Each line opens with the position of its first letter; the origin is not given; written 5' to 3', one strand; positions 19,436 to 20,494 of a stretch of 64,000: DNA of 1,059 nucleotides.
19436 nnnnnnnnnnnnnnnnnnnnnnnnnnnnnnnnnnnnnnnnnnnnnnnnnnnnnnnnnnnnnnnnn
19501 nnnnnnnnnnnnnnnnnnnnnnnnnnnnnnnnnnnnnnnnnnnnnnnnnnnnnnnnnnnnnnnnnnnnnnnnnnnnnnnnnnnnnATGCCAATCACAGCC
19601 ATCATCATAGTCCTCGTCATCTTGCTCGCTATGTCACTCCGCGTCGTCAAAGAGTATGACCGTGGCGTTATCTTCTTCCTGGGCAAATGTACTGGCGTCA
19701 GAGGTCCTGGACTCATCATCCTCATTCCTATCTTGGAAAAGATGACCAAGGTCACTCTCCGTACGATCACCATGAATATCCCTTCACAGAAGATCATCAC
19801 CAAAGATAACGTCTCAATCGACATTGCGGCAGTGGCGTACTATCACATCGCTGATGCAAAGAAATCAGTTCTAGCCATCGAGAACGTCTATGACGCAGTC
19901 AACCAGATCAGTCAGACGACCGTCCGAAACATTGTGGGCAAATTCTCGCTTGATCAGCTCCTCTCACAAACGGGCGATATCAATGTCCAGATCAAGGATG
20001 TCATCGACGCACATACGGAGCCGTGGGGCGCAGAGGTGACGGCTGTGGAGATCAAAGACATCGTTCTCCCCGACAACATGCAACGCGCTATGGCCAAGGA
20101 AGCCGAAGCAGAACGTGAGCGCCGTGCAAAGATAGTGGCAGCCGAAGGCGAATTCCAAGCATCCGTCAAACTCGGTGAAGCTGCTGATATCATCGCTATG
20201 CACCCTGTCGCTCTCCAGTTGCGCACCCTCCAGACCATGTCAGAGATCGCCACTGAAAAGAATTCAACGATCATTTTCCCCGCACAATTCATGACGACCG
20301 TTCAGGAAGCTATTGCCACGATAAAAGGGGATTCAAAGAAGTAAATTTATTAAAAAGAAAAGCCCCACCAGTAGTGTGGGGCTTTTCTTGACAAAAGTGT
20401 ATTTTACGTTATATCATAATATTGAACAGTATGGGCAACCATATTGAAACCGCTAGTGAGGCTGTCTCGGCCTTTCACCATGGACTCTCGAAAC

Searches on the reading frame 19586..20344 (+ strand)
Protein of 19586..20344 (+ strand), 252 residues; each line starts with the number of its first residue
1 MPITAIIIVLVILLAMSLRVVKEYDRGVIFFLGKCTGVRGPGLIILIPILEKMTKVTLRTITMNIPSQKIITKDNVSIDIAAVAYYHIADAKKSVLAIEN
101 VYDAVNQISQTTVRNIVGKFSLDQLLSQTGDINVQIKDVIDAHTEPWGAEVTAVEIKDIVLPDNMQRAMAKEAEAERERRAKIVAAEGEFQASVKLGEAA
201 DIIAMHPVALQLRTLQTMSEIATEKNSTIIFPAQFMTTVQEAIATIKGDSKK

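Call 65: search_protein_families(library=pfam, proteins=[window:19586-20344:+], max_evalue=0.001)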
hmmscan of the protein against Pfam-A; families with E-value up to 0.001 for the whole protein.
window:19586-20344:+ (252 aa): 2 families
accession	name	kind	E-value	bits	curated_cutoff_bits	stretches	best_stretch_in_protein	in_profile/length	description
PF01145.31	Band_7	-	1.2e-38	133.4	23.6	1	20-189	2-175/176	SPFH domain / Band 7 family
PF13421.11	Band_7_1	-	4e-05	23.8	24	1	99-174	131-208/211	SPFH domain-Band 7 family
